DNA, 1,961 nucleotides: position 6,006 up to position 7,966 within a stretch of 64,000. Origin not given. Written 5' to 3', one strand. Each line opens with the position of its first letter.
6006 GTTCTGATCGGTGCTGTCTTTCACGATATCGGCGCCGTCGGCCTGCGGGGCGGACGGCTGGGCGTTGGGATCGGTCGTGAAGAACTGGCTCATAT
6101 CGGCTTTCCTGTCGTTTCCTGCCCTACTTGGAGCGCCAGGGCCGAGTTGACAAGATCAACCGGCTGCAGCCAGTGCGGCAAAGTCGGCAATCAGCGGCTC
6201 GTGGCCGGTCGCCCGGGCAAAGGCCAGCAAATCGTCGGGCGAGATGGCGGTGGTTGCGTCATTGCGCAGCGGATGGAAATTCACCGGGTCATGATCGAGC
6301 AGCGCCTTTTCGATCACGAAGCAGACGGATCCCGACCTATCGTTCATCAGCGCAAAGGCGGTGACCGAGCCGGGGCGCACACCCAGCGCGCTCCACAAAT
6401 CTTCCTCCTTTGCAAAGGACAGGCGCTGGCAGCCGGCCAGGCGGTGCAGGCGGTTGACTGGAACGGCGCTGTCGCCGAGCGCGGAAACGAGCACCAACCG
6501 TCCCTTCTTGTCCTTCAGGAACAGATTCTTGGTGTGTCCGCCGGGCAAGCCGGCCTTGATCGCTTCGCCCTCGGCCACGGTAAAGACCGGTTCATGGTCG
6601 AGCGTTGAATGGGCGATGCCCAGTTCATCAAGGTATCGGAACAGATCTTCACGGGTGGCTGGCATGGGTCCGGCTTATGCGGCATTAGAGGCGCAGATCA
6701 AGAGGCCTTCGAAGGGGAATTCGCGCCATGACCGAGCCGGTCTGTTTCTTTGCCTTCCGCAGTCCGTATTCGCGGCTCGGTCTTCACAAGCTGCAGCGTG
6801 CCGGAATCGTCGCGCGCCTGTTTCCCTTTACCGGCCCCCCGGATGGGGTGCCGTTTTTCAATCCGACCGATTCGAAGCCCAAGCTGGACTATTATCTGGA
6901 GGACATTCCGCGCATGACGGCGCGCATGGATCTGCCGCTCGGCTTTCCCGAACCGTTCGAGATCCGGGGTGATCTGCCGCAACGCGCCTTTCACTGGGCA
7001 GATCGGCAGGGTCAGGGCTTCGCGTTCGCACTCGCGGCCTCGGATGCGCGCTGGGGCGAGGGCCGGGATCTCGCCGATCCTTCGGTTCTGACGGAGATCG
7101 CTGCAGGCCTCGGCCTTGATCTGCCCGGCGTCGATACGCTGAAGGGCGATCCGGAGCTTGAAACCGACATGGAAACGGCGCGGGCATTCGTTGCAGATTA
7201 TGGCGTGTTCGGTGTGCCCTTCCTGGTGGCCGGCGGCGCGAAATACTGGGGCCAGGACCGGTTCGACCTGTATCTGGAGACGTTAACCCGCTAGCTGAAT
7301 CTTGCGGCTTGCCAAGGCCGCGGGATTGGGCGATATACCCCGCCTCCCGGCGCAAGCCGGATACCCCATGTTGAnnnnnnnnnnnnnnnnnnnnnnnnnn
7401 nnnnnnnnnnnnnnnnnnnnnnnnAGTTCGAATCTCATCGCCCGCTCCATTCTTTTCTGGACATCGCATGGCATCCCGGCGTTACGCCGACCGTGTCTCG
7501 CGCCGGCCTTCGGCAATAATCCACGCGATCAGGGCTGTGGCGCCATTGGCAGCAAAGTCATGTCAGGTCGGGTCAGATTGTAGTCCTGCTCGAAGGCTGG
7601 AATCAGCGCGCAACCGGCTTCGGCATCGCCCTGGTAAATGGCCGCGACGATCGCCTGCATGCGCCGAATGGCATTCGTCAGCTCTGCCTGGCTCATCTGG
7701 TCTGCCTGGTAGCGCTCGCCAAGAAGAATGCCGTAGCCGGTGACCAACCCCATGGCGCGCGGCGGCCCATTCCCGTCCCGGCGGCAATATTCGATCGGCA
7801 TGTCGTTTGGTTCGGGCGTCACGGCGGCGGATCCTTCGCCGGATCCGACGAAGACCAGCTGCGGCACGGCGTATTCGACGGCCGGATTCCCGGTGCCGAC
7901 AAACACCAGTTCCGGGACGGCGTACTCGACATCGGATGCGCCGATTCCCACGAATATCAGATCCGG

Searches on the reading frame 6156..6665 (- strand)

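Call 94: search_protein_families(library=pfam, proteins=[window:6156-6665:-], max_evalue=0.00001)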
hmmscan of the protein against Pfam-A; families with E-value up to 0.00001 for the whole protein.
window:6156-6665:- (169 aa): 1 family
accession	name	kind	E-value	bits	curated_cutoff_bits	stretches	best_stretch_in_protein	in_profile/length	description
PF04073.20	tRNA_edit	-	1.3e-26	93.5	25.5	1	24-149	1-123/123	Aminoacyl-tRNA editing domain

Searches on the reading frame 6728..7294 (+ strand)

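Call 5: search_protein_families(library=pfam, proteins=[window:6728-7294:+], max_evalue=1)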
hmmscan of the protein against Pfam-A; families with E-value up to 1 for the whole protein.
window:6728-7294:+ (188 aa): 1 family
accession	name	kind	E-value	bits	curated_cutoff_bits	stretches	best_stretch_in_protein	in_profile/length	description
PF01323.26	DSBA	-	3.2e-23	82.9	25.6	1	6-186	4-190/191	DSBA-like thioredoxin domain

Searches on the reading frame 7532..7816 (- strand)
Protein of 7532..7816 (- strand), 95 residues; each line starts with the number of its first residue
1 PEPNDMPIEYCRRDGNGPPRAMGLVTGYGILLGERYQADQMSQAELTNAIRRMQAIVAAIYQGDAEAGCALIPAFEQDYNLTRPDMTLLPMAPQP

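Call 114: search_solved_structures(query=window:7532-7816:-, max_evalue=10)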
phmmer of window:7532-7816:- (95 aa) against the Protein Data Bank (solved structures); distinct sequences matched with E-value up to 10: 3.
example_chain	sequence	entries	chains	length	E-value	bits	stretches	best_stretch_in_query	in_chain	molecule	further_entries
6ehv_X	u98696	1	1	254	0.85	13.1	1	2-26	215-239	scFv AbVance: increasing our knowledge of antibody structural space to enable faster and b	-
5f1q_A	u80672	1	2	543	1.1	12.7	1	21-82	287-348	Periplasmic dipeptide transport protein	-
2jvl_A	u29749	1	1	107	1.4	12.4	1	12-80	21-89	TrMBF1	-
